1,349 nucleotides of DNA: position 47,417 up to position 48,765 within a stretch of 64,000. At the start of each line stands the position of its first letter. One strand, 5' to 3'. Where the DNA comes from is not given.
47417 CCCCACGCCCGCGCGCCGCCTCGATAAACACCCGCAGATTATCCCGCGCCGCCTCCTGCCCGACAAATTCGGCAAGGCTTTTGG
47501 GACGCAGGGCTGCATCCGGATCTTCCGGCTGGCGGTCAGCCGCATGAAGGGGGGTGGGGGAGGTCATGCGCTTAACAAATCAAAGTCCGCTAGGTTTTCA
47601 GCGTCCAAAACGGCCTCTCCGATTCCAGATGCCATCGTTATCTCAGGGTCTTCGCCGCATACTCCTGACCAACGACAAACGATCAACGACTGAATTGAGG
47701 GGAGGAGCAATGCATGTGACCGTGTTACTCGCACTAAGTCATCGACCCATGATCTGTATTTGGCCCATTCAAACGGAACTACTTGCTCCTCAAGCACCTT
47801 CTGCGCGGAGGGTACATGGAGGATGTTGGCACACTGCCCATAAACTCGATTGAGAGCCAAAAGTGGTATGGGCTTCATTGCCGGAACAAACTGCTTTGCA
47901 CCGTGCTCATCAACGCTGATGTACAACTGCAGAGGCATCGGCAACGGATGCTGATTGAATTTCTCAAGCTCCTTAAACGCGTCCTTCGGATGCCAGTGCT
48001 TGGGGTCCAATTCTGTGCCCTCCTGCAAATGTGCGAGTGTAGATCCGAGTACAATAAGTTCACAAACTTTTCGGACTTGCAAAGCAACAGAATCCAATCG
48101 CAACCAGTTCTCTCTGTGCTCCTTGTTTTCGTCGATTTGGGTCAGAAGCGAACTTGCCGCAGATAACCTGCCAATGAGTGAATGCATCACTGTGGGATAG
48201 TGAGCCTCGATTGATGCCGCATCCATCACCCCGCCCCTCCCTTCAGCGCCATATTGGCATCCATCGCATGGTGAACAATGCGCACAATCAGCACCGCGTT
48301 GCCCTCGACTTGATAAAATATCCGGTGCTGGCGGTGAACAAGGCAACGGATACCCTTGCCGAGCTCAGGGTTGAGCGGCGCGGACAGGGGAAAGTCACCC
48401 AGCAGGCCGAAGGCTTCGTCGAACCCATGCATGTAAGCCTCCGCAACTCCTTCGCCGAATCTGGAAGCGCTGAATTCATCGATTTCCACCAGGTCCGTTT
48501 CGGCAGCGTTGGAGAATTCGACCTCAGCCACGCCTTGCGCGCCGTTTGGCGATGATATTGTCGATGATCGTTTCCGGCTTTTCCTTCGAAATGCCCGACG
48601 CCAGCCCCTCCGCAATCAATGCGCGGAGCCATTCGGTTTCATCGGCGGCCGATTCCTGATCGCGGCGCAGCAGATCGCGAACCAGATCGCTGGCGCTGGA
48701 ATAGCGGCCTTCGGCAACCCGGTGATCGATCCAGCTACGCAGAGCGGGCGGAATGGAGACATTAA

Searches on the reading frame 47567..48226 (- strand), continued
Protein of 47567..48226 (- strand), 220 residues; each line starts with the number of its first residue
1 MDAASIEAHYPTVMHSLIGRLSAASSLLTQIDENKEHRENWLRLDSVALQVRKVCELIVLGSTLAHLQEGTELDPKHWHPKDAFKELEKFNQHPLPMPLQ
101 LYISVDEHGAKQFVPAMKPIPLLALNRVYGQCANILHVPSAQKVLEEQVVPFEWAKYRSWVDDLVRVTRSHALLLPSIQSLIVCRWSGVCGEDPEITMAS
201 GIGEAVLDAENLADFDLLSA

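Call 61: find_encoding_contigs(protein=P0176, flank=6000, max_places=2)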
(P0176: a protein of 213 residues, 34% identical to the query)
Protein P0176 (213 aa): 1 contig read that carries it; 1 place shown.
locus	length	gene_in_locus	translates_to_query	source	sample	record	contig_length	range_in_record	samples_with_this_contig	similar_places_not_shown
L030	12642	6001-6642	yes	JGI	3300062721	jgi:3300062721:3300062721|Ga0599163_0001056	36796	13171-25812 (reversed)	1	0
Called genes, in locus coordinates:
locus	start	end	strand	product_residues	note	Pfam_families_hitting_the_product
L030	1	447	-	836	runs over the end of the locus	PF12704:MacB_PCD, PF02687:FtsX, PF12704:MacB_PCD (weak), PF02687:FtsX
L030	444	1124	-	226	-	PF00005:ABC_tran, PF13304:AAA_21 (faint)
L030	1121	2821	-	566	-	PF13231:PMT_2 (weak)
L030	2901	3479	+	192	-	PF01169:GDT1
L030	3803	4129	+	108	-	-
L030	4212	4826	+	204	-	-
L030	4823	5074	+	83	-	-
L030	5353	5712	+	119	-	PF21732:DUF6864 (weak)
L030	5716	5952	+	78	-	-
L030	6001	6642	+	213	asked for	-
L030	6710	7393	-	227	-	-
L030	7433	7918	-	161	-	-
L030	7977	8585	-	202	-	-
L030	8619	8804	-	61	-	-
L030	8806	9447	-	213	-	-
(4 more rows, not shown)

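Call 62: find_related_loci(query=P0181, collection=viral_contigs, flank=6000)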
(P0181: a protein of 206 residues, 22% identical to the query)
Query P0181 (206 aa) in viral_contigs; peptide patterns used: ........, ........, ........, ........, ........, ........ (x = any residue, [..] = any of these).
5 stretches matched a pattern; 1 encode a relative of the query (tblastn E <= 1e-3); 1 distinct loci.
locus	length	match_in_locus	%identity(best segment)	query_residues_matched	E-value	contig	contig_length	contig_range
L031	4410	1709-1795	45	112-140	7e-5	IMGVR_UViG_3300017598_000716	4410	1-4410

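Call 66: search_protein_families(library=padloc, proteins=[L010:1289-2875:+, L010:3159-4787:-, L010:4852-5826:+, L010:6804-7151:+, L010:7252-7713:-, L010:8231-8953:+, L018:3627-5081:+, L018:7972-9015:-, L018:10809-11879:+, L018:10200-10622:-], max_evalue=0.001)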
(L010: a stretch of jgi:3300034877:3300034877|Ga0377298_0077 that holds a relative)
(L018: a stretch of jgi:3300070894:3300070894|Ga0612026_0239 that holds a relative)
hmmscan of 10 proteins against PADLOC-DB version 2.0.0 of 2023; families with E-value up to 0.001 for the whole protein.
L010:1289-2875:+ (528 aa): 0 families

L010:3159-4787:- (542 aa): 68 families (the best 25 are shown)
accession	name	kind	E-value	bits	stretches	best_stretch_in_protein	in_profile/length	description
PDLC03339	MTase_II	-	2.8e-55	185.7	3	281-367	187-272/399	Type II methyltransferase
PDLC03354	MTase_II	-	3.7e-55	185.6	1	100-375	127-394/425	Type II methyltransferase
PDLC03644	MTase_III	-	1.8e-45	153.7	1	102-372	109-399/542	Type III methyltransferase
PDLC03300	MTase_II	-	2.2e-44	149.7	2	288-368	200-278/302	Type II methyltransferase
PDLC03638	MTase_III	-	9.7e-39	131.3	1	101-385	430-693/816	Type III methyltransferase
PDLC03636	MTase_III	-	1.3e-36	124.5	2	102-219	96-212/575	Type III methyltransferase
PDLC03633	MTase_III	-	1.8e-36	124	2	99-249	148-300/616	Type III methyltransferase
PDLC03299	MTase_II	-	4.2e-36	123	2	283-375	175-268/296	Type II methyltransferase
PDLC03371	MTase_II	-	1.3e-35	121.2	2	279-366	166-252/260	Type II methyltransferase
PDLC03634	MTase_III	-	1e-30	105.3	2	102-344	173-428/621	Type III methyltransferase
PDLC03641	MTase_III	-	3.6e-29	99.8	1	3-348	106-434/657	Type III methyltransferase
PDLC03635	MTase_III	-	7.5e-26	89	2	101-198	267-369/708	Type III methyltransferase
PDLC03738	oMTase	-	7.8e-24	82.1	1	305-366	204-265/376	orphan methyltransferase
PDLC03216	MTase_II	-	1.3e-23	81.6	1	305-368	194-257/364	Type II methyltransferase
PDLC03320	MTase_II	-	6.1e-23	79.4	1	288-367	197-275/289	Type II methyltransferase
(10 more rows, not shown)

L010:4852-5826:+ (324 aa): 0 families

L010:6804-7151:+ (115 aa): 0 families

L010:7252-7713:- (153 aa): 0 families

L010:8231-8953:+ (240 aa): 0 families

L018:3627-5081:+ (484 aa): 1 family
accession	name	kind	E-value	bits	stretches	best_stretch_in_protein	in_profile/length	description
PDLC04134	mad2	-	0.00023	18.1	1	295-414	280-380/492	mads_2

L018:7972-9015:- (347 aa): 0 families

L018:10809-11879:+ (356 aa): 0 families

L018:10200-10622:- (140 aa): 0 families

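Call 70: list_cluster_members(proteins=[P0033, P0034, P0035, P0037, P0039, P0043, P0050, P0060, P0103, P0142])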
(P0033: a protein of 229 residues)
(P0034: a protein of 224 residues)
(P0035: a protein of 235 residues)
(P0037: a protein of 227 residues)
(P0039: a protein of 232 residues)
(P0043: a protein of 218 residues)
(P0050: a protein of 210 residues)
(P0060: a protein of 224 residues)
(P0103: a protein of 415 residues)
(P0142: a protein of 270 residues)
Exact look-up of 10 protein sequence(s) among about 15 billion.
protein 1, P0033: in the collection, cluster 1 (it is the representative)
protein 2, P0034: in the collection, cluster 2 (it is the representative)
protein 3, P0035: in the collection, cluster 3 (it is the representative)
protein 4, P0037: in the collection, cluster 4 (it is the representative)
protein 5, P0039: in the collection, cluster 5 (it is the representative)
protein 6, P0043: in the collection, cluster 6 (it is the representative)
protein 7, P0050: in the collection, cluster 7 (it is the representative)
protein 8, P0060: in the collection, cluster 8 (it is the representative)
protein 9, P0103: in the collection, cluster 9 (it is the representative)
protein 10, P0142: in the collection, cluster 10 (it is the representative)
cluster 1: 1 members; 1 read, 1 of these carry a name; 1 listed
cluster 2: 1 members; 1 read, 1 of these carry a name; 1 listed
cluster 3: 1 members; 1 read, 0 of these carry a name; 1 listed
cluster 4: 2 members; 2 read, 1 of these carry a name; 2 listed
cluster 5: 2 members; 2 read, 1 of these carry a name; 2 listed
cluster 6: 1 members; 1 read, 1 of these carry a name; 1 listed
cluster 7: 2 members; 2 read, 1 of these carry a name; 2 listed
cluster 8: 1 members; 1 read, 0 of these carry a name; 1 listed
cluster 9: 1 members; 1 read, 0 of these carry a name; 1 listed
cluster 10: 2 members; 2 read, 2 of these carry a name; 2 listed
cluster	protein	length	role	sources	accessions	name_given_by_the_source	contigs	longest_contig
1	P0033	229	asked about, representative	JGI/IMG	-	hypothetical protein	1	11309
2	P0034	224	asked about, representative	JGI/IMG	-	hypothetical protein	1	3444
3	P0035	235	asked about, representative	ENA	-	-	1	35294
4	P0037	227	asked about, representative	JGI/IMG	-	hypothetical protein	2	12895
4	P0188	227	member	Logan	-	-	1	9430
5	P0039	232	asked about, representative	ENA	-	-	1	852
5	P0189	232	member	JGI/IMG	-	hypothetical protein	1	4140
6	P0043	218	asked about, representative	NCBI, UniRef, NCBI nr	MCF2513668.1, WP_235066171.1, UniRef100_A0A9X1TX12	hypothetical protein LVY65_01115 [Sphingomonas sp. G124] | Uncharacterized protein n=1 Tax=Sphingomonas cremea TaxID=2904799 RepID=A0A9X1TX12_9SPHN | hypothetical protein [Sphingomonas cremea]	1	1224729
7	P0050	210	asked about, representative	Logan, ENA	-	-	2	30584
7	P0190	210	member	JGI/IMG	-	hypothetical protein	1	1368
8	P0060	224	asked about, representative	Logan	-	-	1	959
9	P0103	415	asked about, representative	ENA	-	-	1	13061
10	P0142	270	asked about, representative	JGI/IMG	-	hypothetical protein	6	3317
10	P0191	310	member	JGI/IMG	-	hypothetical protein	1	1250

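Call 94: find_encoding_contigs(protein=P0175, flank=6000, max_places=2)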
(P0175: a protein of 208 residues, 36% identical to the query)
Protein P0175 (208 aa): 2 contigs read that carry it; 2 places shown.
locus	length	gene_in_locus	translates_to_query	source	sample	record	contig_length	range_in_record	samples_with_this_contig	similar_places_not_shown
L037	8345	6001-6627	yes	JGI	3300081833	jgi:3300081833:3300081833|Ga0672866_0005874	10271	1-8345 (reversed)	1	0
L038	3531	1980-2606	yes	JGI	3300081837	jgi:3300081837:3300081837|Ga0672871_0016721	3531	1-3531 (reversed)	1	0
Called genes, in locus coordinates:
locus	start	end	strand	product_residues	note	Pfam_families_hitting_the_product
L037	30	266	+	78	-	PF10073:GapR_DNA-bd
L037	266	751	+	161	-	PF13302:Acetyltransf_3 (weak), PF13420:Acetyltransf_4, PF00583:Acetyltransf_1, PF13673:Acetyltransf_10 (weak), PF13508:Acetyltransf_7, PF08445:FR47 (weak)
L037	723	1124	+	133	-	PF01906:YbjQ_1, PF23025:YbjQ_2 (weak)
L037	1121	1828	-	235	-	PF02517:Rce1-like (faint)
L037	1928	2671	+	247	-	PF20772:TACO1_YebC_N, PF01709:Transcrip_reg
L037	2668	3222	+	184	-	-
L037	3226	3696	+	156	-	PF02075:RuvC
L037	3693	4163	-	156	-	-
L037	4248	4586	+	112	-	-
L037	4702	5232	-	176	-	PF09411:PagL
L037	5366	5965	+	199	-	PF01330:RuvA_N, PF14520:HHH_5, PF07499:RuvA_C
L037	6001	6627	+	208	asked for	-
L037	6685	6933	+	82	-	-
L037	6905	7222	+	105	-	PF05016:ParE_toxin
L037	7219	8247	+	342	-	PF06068:TIP49 (weak), PF05496:RuvB_N, PF07728:AAA_5 (faint), PF00004:AAA, PF17864:AAA_lid_4, PF05491:WHD_RuvB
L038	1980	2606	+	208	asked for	-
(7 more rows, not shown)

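Call 97: find_encoding_contigs(protein=P0020, flank=5000, max_places=2)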
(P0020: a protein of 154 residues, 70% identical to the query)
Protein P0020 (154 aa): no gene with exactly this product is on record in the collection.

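Call 98: search_protein_families(library=pfam, proteins=[L021:1990-2538:+, L023:3042-4004:+, L024:38-772:+, L024:891-1229:+, L037:6685-6933:+, L014:5662-5988:-, L014:5258-5665:-, L029:5571-5978:-], max_evalue=0.01)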
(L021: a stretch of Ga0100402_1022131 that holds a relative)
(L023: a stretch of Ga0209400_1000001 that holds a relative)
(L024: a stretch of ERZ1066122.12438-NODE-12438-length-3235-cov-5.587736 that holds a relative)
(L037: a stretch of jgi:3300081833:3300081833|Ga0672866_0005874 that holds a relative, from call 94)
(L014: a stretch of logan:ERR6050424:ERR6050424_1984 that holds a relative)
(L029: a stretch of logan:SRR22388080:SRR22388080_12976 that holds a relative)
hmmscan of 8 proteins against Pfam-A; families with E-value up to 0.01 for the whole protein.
L021:1990-2538:+ (182 aa): 2 families
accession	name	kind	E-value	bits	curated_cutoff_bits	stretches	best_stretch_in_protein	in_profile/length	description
PF02635.20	DsrE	-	8.9e-13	48.9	22.7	1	65-179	17-113/116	DsrE/DsrF-like family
PF13686.11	DrsE_2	-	0.0012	19.2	25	1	125-164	102-141/156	DsrE/DsrF/DrsH-like family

L023:3042-4004:+ (320 aa): 7 families
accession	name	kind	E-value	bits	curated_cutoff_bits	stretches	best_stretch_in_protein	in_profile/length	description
PF00561.26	Abhydrolase_1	-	1.9e-28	100.2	25.8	1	64-298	1-243/245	alpha/beta hydrolase fold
PF12697.13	Abhydrolase_6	-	6.8e-21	76.4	26.3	1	66-302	1-213/217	Alpha/beta hydrolase family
PF12146.15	Hydrolase_4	-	2.9e-17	63.2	27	1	65-298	6-237/239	Serine aminopeptidase, S33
PF03096.20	Ndr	-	0.00025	20.3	23.3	1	84-165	50-134/283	Ndr family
PF10142.15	PhoPQ_related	-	0.0012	18.1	20.3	0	115-159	155-200/367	PhoPQ-activated pathogenicity-related protein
PF00756.26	Esterase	-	0.0015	18.8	22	1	114-155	97-140/251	Putative esterase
PF12695.13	Abhydrolase_5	-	0.0087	16.3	27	0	122-163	48-89/164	Alpha/beta hydrolase family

L024:38-772:+ (244 aa): 6 families
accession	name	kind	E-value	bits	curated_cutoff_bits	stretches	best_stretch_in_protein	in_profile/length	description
PF13614.12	AAA_31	-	1e-30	107.4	27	1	4-163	2-163/177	AAA domain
PF01656.29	CbiA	-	6.2e-12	46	25.4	1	6-191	1-96/125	CobQ/CobB/MinD/ParA nucleotide binding domain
PF10609.15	ParA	-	3.3e-09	37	27.1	1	4-145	4-142/246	NUBPL iron-transfer P-loop NTPase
PF06564.18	CBP_BcsQ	-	5.7e-08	33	21.3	1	4-147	2-145/234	Cellulose biosynthesis protein BcsQ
PF09140.17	MipZ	-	5.3e-06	26.4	20.7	1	5-147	2-129/262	ATPase MipZ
PF07015.17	VirC1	-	0.0033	17.2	24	0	4-40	2-37/231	VirC1 protein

L024:891-1229:+ (112 aa): 0 families

L037:6685-6933:+ (82 aa): 1 family
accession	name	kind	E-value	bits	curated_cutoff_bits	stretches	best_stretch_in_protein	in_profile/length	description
PF03693.20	ParD_antitoxin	-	0.00036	21.3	21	1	5-63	6-64/81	Bacterial antitoxin of ParD toxin-antitoxin type II system and RHH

L014:5662-5988:- (108 aa): 0 families

L014:5258-5665:- (135 aa): 0 families

L029:5571-5978:- (135 aa): 0 families

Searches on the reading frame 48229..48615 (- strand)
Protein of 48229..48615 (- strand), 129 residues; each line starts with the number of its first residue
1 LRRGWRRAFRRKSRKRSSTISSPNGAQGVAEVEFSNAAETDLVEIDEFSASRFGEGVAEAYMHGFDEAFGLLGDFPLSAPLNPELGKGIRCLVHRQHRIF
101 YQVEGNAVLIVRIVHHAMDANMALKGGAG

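Call 3: search_protein_families(library=pfam, proteins=[window:48229-48615:-], max_evalue=1)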
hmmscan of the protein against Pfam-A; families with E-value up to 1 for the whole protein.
window:48229-48615:- (129 aa): 1 family
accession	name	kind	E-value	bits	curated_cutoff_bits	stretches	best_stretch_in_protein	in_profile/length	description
PF05016.21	ParE_toxin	-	1e-15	58.5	23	1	32-119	1-88/89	ParE toxin of type II toxin-antitoxin system, parDE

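Call 4: search_protein_families(library=padloc, proteins=[window:48229-48615:-], max_evalue=1)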
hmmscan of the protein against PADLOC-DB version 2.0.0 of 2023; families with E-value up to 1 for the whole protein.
window:48229-48615:- (129 aa): 0 families

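Call 7: search_protein_families(library=ncbifam, proteins=[window:48229-48615:-], max_evalue=1)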
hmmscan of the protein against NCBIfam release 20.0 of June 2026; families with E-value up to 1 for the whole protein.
window:48229-48615:- (129 aa): 2 families
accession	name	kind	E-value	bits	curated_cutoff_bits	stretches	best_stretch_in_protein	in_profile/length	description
TIGR02116.1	toxin_Txe_YoeB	equivalog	0.037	14.2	51.8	1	93-116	56-79/80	Txe/YoeB family addiction module toxin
TIGR02385.1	RelE_StbE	subfamily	0.22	12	27.9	1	33-116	3-84/88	type II toxin-antitoxin system mRNA interferase toxin, RelE/StbE family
